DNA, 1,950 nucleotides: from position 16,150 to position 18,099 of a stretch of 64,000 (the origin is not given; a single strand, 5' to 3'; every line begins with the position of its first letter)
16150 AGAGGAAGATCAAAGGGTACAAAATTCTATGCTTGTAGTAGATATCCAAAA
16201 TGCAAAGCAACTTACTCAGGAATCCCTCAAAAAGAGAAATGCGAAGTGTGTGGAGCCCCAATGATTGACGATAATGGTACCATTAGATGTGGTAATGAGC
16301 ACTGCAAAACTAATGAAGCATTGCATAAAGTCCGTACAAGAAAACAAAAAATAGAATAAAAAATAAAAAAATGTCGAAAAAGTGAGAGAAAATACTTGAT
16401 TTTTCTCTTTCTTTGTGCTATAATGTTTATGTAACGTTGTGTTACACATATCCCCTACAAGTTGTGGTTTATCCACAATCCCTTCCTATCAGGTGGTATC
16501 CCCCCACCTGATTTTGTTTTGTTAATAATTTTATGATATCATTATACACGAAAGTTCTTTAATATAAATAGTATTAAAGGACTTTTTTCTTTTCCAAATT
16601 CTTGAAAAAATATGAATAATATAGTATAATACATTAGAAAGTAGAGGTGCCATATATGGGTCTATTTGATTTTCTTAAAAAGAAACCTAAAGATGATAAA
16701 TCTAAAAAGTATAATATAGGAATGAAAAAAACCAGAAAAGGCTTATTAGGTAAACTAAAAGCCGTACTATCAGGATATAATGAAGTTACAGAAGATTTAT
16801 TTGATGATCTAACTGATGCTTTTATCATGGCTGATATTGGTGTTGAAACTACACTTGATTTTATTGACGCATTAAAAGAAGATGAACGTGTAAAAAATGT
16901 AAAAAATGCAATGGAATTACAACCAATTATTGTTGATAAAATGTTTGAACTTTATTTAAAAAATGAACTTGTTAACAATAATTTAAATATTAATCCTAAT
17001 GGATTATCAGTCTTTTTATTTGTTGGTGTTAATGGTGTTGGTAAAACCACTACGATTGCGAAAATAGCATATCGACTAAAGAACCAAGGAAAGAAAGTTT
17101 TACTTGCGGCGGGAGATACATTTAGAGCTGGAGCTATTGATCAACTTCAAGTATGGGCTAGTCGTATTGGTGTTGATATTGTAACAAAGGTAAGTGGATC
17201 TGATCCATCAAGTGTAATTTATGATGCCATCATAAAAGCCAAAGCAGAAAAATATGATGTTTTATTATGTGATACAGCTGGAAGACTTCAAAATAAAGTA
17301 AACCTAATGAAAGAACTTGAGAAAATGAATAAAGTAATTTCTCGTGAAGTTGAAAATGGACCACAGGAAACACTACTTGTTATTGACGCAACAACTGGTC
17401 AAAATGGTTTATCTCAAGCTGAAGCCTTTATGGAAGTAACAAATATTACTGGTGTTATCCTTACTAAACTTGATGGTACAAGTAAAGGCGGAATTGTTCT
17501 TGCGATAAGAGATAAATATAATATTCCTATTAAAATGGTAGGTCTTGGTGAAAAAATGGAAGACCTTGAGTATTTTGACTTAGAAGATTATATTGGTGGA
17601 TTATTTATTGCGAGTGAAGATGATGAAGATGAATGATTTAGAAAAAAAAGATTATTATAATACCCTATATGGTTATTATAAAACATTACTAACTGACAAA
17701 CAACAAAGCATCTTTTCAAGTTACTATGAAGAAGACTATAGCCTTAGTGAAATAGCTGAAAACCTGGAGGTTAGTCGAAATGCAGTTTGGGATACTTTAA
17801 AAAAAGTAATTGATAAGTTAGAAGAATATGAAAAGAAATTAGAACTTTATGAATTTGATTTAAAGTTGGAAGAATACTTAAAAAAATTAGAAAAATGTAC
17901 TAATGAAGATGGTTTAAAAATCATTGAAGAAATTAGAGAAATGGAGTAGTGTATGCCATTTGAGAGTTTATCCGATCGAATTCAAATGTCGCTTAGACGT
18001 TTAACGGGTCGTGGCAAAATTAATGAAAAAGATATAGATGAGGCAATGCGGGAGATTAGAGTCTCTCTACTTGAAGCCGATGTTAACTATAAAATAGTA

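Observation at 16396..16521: A candidate 90-nt sRNA with a perfect sigma-A promoter, three stem-loops, C-rich loops and an intrinsic terminator lies between topA and ftsY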

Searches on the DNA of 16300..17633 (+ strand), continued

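Call 31: search_rna_families(source=L030, start=3700, end=3900, threshold=evalue, max_evalue=10, show_alignments=2)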
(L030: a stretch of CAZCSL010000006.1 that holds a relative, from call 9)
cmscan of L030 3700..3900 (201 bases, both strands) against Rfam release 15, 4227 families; matches with E-value up to 10: 14.
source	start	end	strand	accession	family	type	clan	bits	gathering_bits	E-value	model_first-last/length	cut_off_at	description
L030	3825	3880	+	RF02837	anti-hemB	Gene; sRNA;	-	17.9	49.5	0.042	1-81/81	no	Burkholderia RNA 7 (anti-hemB)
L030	3802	3881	+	RF01820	RsaE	Gene; sRNA;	-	17.4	79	0.87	1-112/112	no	RNA Staph. aureus E (RoxS)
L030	3794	3900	-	RF02446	SpR18_sRNA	Gene; sRNA;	-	17.3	60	5.4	23-132/132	5'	Streptococcus sRNA SpR18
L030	3762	3866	+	RF00378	Qrr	Gene; sRNA;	-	15.9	50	1.2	1-108/108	no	Qrr RNA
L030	3775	3879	+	RF02537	TarA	Gene; sRNA;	-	15.9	80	1.8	1-99/99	no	Vibrio ToxT activated RNA TarA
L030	3847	3877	+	RF02438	SpF51_sRNA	Gene; sRNA;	-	15.6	50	1.7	1-45/45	no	Streptococcus sRNA SpF51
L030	3853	3886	-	RF01376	CRISPR-DR63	Gene; CRISPR;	CL00015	14.8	37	8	1-37/37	no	CRISPR RNA direct repeat element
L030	3835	3879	-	RF02628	Hrs1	Gene; sRNA;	-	14.7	56.4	1.4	1-74/74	no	Hfq-regulated sRNA 1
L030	3790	3900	-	RF03146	RAGATH-9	Gene; sRNA;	-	14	75.2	3.3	45-173/173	5'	RAGATH-9 RNA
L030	3740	3777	+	RF00533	snoMe18S-Gm1358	Gene; snRNA; snoRNA; CD-box;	-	13.6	50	6.8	1-79/79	no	Small nucleolar RNA Me18S-Gm1358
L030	3851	3890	+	RF00519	suhB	Gene; sRNA;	CL00108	11.7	41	4.8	1-77/77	no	Makes More Granules Regulator RNA (mmgR)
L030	3838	3878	+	RF02278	Betaproteobacteria_toxic_sRNA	Gene; sRNA;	-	11.7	50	6.2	8-63/64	no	Betaproteobacteria toxic small RNA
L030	3836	3855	+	RF00624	P9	Gene;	-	11.2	43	5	52-72/74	no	Pseudomonas sRNA P9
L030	3784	3835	-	RF02937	Clostridiales-2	Gene; sRNA;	-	10.7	58.6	7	1-82/82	no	Clostridiales-2 RNA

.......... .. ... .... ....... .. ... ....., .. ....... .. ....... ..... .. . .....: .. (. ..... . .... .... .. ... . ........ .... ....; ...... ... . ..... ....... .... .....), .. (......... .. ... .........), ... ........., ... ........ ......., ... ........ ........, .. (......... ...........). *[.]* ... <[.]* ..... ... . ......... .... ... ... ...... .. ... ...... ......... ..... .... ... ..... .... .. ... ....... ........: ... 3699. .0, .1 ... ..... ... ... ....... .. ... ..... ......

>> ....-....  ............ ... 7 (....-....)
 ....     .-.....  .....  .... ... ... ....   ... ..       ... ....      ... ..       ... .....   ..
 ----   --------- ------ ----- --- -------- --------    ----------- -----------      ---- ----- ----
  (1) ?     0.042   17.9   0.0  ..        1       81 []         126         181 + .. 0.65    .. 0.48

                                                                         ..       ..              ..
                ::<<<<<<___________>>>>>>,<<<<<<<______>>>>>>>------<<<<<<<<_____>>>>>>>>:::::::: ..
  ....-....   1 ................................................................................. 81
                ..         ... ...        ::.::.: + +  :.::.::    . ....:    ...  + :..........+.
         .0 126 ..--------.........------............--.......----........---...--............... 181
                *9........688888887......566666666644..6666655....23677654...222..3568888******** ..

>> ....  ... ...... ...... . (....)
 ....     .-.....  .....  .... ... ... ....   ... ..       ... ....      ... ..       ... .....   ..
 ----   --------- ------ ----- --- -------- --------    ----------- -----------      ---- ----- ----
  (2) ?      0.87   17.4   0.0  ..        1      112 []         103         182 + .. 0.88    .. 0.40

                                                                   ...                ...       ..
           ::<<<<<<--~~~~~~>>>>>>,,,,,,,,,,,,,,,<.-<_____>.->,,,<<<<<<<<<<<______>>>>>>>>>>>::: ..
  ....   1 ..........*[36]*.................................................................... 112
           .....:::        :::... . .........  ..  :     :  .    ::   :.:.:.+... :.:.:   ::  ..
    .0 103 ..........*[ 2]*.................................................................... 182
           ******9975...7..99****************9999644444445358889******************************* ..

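Call 32: search_rna_families(source=L009, start=3790, end=3935, threshold=evalue, max_evalue=10, show_alignments=2)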
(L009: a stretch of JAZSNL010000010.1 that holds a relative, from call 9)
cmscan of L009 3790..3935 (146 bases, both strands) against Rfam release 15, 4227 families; matches with E-value up to 10: 5.
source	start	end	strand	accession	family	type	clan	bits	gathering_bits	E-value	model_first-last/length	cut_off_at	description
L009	3861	3912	+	RF00192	BLV_package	Cis-reg;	-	18.6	70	0.039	1-55/55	no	Bovine leukaemia virus RNA packaging signal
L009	3824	3902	+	RF00233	Tymo_tRNA-like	Cis-reg;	-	16.8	40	0.12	1-84/84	no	Tymovirus/Pomovirus/Furovirus tRNA-like 3' UTR element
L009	3817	3915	-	RF01712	Methylobacterium-1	Gene; sRNA;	-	15.5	40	1.1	1-103/103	no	Methylobacterium-1 RNA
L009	3793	3823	+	RF01358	CRISPR-DR39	Gene; CRISPR;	-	15.2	39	9.2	1-31/31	no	CRISPR RNA direct repeat element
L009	3790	3927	-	RF01808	MicX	Gene; sRNA;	-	9.1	75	7.9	1-148/194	3'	MicX Vibrio cholerae sRNA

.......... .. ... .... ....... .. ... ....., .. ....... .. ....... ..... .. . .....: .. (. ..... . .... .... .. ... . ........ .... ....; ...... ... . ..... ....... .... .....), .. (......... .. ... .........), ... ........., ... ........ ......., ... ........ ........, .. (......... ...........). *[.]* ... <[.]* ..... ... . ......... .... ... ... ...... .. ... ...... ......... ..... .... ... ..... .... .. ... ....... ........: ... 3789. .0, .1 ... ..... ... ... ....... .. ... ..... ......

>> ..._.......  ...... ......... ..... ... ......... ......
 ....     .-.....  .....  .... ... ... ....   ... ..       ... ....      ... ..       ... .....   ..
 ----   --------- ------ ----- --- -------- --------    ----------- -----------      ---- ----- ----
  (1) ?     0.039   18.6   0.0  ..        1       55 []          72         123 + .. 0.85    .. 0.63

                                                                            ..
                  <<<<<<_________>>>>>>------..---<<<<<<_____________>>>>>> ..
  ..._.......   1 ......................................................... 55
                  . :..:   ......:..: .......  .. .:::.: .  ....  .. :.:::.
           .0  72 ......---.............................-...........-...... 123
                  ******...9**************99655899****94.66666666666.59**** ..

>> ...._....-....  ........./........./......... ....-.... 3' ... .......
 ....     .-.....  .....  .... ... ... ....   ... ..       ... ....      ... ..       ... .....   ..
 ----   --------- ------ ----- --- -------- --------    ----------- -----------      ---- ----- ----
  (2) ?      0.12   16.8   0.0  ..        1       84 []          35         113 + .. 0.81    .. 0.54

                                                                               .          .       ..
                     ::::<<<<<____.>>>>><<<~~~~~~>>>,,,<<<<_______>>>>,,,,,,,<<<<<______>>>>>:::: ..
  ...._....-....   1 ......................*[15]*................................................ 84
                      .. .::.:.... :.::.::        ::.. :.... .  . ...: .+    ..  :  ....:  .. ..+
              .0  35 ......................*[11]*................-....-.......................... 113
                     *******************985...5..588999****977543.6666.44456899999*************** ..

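Call 60: search_rna_families(source=L040, start=3790, end=3950, threshold=evalue, max_evalue=10, show_alignments=1)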
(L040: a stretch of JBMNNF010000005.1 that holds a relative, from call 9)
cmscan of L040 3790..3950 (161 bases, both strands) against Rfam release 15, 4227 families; matches with E-value up to 10: 10.
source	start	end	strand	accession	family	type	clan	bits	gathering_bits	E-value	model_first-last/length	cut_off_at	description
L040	3792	3931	+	RF00034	RprA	Gene; sRNA;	-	19.6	70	4.8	1-108/108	no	RprA RNA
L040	3857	3928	+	RF02278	Betaproteobacteria_toxic_sRNA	Gene; sRNA;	-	17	50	0.22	1-64/64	no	Betaproteobacteria toxic small RNA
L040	3826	3921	+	RF01457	rli22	Gene; sRNA;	CL00114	14.9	80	3.3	1-111/111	no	Listeria sRNA rli22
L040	3797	3931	-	RF02632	Hrs10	Gene; sRNA;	-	14.7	108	0.38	1-148/148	no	Hfq-regulated sRNA 10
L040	3882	3949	+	RF01465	rli31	Gene; sRNA;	-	14.3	80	9.8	1-115/115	no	Listeria sRNA rli31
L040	3790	3929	+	RF01859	Phe_leader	Cis-reg; leader;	-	14.2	55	4.7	1-125/125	no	Phenylalanine leader peptide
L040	3883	3928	+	RF02451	ncr1241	Gene; sRNA;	-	13.5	60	5.6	1-63/63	no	Bacillus sRNA ncr1241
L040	3894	3928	+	RF02620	BSnc119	Gene; sRNA;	-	13.1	115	5.4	37-74/90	no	Brucella sRNA 119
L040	3871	3937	+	RF00519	suhB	Gene; sRNA;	CL00108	10.6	41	7.7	1-77/77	no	Makes More Granules Regulator RNA (mmgR)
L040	3865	3950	-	RF01412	BsrG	Gene; sRNA;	-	8.5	55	5.4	175-259/259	5'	BsrG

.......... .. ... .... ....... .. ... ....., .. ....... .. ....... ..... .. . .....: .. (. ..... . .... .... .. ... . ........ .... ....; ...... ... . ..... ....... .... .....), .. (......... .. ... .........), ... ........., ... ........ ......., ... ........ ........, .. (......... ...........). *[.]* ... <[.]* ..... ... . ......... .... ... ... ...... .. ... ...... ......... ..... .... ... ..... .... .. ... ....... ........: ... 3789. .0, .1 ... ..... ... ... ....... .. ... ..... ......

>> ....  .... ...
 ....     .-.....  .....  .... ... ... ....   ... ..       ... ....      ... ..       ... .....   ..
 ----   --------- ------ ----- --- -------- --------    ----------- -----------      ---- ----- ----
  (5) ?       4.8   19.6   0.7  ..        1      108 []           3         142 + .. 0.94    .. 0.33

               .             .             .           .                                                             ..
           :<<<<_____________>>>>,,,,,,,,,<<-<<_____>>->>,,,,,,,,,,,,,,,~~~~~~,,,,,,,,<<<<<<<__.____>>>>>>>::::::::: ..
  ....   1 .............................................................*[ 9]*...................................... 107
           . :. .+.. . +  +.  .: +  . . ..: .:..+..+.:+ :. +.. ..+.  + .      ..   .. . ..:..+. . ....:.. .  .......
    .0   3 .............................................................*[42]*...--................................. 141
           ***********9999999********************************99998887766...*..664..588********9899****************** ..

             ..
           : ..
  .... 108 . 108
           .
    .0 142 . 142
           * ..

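Call 61: search_rna_families(source=L018, start=3790, end=3930, threshold=evalue, max_evalue=10, show_alignments=1)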
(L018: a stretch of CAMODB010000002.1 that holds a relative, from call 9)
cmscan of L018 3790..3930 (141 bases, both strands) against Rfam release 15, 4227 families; matches with E-value up to 10: 9.
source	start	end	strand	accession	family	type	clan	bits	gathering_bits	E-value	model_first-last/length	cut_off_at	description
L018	3813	3913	+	RF00616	LhrC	Gene; sRNA;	CL00114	27.4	110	0.013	1-111/111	no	Listeria LhrC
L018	3823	3911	+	RF01820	RsaE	Gene; sRNA;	-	25.1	79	0.015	1-112/112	no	RNA Staph. aureus E (RoxS)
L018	3853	3930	+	RF02845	Ref1C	Gene; sRNA;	-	22.3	90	0.19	1-98/131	3'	Enterococcus sRNA 1C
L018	3813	3913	+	RF00112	CyaR_RyeE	Gene; sRNA;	-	18.7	47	0.26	1-85/85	no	CyaR/Rye RNA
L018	3871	3926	-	RF01098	RF_site9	Cis-reg; frameshift_element;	-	15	70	1.8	1-50/50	no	Gag/pro ribosomal frameshift site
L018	3879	3910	+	RF00446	mir-133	Gene; miRNA;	-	12.3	55.5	2.8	1-74/74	no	mir-133 microRNA precursor family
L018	3845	3918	-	RF02937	Clostridiales-2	Gene; sRNA;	-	12.2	58.6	1.9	1-82/82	no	Clostridiales-2 RNA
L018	3826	3867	-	RF01341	CRISPR-DR30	Gene; CRISPR;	-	12.1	50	7.4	1-38/38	no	CRISPR RNA direct repeat element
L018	3812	3839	+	RF03055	RAGATH-30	Gene; sRNA;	-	11.1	59.5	7.9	1-59/59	no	RAGATH-30 RNA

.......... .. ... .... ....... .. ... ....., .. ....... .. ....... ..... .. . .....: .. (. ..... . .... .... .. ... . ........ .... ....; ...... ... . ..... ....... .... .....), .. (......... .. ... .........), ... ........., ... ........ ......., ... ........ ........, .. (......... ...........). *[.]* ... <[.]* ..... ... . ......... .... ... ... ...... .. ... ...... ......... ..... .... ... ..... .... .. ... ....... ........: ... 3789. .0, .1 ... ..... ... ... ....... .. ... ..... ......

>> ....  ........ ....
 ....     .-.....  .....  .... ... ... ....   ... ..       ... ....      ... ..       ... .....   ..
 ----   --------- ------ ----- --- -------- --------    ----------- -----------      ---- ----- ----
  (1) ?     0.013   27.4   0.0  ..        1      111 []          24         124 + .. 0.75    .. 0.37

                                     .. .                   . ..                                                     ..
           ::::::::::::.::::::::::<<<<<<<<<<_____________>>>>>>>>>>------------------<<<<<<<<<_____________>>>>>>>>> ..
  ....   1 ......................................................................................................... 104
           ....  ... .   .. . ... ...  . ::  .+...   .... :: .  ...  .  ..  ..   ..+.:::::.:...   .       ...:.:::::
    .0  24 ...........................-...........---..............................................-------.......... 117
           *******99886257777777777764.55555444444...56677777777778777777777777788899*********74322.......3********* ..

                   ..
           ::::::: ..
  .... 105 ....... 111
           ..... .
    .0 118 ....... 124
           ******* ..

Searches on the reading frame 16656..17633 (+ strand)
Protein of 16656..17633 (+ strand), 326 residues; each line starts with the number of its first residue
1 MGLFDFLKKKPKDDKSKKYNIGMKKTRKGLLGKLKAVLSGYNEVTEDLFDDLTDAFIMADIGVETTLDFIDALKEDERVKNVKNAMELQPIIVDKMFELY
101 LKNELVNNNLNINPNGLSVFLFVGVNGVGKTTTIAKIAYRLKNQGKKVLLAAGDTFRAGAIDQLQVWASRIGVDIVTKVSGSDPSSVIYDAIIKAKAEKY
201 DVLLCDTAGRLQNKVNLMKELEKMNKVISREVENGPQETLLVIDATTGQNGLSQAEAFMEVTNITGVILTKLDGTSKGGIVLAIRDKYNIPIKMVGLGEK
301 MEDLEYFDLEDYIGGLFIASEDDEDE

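Call 9: find_related_loci(query=window:16656-17633:+, collection=genome_contigs, flank=4000)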
Query window:16656-17633:+ (326 aa) in genome_contigs; peptide patterns used: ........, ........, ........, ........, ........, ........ (x = any residue, [..] = any of these).
600 stretches matched a pattern (row limit reached: there are more); 427 encode a relative of the query (tblastn E <= 1e-3); the best 80 are kept; 80 distinct loci.
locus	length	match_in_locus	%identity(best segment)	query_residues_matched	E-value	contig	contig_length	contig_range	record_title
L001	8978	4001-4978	100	1-326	0e+0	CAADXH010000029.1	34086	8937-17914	MAG TPA_asm: Bacilli bacterium, isolate HGM10607, WGS project CAADXH010000000 data, contig: ERS396321_61_k85_25460, whol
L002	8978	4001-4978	99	1-326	0e+0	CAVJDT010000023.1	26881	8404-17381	Bacillota bacterium isolate H07681-L1_cleanbin_000020 genome assembly, contig: Spades_H07681-L1_contig_1035, whole genom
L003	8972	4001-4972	96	1-324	0e+0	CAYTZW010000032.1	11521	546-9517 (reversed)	MAG TPA_asm: uncultured Erysipelotrichaceae bacterium isolate SRP225648_co1_53 genome assembly, contig: NODE_14359_lengt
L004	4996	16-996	95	1-326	0e+0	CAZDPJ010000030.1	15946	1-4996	MAG TPA_asm: uncultured Staphylococcaceae bacterium isolate SRP313737_co1_111 genome assembly, contig: NODE_5607_length_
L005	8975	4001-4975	84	1-325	0e+0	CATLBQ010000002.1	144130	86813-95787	MAG TPA_asm: uncultured Bacilli bacterium isolate MGG03213_1680015441 genome assembly, contig: ERR2497921_13, whole geno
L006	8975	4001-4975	89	1-325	0e+0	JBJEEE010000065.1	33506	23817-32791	MAG: Bacilli bacterium isolate LOHA10_bin.030 NODE_355_length_33506_cov_8.022989, whole genome shotgun sequence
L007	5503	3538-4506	85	1-323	0e+0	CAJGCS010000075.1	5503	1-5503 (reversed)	MAG: uncultured Bacilli bacterium isolate MAG36 genome assembly, contig: k141_7608474_length_5503_cov_13.1516, whole gen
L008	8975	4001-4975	84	1-325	0e+0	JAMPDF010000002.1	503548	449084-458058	MAG: Prevotella sp. isolate NALB_7821b_9 Scaffold_#2__SCF_002__502976_bp, whole genome shotgun sequence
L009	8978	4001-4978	83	1-326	0e+0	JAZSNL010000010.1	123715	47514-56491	MAG: Bacilli bacterium isolate T1900044551_TS20190017.MAGScoT_cleanbin_000012 SGB_234_k141_2345510, whole genome shotgun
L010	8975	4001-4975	83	1-325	1e-180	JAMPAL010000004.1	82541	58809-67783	MAG: Anaeroplasma bactoclasticum isolate NALB_7813_16 Scaffold_#4__SCF_004___82541_bp, whole genome shotgun sequence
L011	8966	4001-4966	82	1-324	5e-179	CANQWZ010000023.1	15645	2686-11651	MAG: uncultured Bacilli bacterium isolate Lapin-020__bin112 genome assembly, contig: Lapin-020__NODE_5127_length_15645_c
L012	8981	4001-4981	87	1-326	4e-179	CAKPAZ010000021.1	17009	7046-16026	MAG: uncultured Bacilli bacterium isolate REFINED_METABAT215_TOP10_CONTIGS_1500_ASSEMBLY_K77_MERGED__Hadza_MoBio_hadza-I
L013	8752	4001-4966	84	1-322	6e-175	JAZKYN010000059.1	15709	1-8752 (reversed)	MAG: Bacilli bacterium isolate T1900045101_TC20190095.MAGScoT_cleanbin_000012 SGB_4761_k141_1076582, whole genome shotgu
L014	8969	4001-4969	82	1-323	3e-174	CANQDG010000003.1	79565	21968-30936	MAG: uncultured Bacilli bacterium isolate Lapin-005__bin89 genome assembly, contig: Lapin-005__NODE_339_length_79565_cov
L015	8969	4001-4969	82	1-323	9e-174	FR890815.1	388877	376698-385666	Staphylococcus sp. CAG:324 genomic scaffold, scf15, whole genome shotgun sequence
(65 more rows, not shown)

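Call 65: find_homologous_proteins(query=window:16656-17633:+, max_evalue=1e-90)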
Query window:16656-17633:+ (326 aa): 7908 proteins with E <= 1e-90 among 8000 candidates; the best 120 are listed.
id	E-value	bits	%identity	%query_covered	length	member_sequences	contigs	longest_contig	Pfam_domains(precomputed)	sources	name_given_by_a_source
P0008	1.3e-204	696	100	100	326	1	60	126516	PF02881.25,PF00448.29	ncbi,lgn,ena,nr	ncbi:MAG: signal recognition particle-docking protein FtsY [Bacilli bacterium]|nr:signal recognition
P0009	2.1e-204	695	100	100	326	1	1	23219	PF02881.25,PF00448.29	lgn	-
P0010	3.6e-204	695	100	100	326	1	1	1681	PF02881.25,PF00448.29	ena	-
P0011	3.8e-204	695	100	100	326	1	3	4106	PF02881.25,PF00448.29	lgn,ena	-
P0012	5.6e-204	694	100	100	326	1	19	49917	PF02881.25,PF00448.29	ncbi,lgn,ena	-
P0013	9.8e-204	693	99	100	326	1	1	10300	PF02881.25,PF00448.29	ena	-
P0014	1.3e-203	693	99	100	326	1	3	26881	PF02881.25,PF00448.29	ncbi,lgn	-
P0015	1.3e-203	693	100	100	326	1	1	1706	PF02881.25,PF00448.29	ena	-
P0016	2.1e-203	692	99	100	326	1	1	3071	PF02881.25,PF00448.29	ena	-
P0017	3.4e-201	685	98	100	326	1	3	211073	PF02881.25,PF00448.29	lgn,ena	-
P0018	4.7e-201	684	98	100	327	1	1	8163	PF02881.25,PF00448.29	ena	-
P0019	2.1e-198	676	97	100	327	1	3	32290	PF02881.25,PF00448.29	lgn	-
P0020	5.7e-198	674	97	100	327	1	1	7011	PF02881.25,PF00448.29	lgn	-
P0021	1.8e-196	669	96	99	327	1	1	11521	PF02881.25,PF00448.29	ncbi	-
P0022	5.4e-196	668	96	100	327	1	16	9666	PF02881.25,PF00448.29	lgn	-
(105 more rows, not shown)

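Call 66: find_encoding_contigs(protein=P0017, flank=1500, max_places=2)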
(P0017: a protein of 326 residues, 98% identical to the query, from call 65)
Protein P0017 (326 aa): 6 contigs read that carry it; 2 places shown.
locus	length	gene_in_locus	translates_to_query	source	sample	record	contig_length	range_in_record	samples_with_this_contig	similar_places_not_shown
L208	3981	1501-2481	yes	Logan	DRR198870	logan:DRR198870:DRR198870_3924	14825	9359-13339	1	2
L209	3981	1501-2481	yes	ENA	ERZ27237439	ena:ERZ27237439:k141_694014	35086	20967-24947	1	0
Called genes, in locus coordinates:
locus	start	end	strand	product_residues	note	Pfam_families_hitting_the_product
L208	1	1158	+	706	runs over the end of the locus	PF01751:Toprim, PF01131:Topoisom_bac, PF01396:Zn_ribbon_Top1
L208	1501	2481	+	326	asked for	PF02881:SRP54_N, PF00448:SRP54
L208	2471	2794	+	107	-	PF04297:UPF0122, PF04545:Sigma70_r4, PF08281:Sigma70_r4_2 (weak)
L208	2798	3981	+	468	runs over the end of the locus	PF02881:SRP54_N, PF00448:SRP54, PF02978:SRP_SPB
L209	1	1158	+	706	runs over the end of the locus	PF01751:Toprim, PF01131:Topoisom_bac, PF01396:Zn_ribbon_Top1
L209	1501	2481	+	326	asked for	PF02881:SRP54_N, PF00448:SRP54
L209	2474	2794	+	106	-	PF04297:UPF0122, PF04545:Sigma70_r4, PF08281:Sigma70_r4_2 (weak)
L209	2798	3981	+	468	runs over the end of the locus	PF02881:SRP54_N, PF00448:SRP54, PF02978:SRP_SPB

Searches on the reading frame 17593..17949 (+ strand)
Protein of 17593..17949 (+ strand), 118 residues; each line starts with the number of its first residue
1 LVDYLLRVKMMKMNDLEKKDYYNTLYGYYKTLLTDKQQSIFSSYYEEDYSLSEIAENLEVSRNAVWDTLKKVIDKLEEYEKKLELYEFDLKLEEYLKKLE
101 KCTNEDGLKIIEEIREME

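Call 41: search_protein_families(library=pfam, proteins=[window:17593-17949:+])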
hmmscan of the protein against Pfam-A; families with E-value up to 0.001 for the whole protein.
window:17593-17949:+ (118 aa): 5 families
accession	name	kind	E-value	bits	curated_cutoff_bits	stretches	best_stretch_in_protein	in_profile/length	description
PF04297.20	UPF0122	-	2.7e-24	85.8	22.7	1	16-106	1-91/101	Putative helix-turn-helix protein, YlxM / p13 like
PF04545.22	Sigma70_r4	-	4e-08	33.1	24.1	1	33-76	5-48/50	Sigma-70, region 4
PF08281.18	Sigma70_r4_2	-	1.3e-06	28.4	25.7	1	33-71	11-49/54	Sigma-70, region 4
PF08279.18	HTH_11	-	0.00021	21.5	25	1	47-72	14-39/55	HTH domain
PF04967.18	HTH_10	-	0.00038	20.6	23.1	0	48-76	23-51/53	HTH DNA binding domain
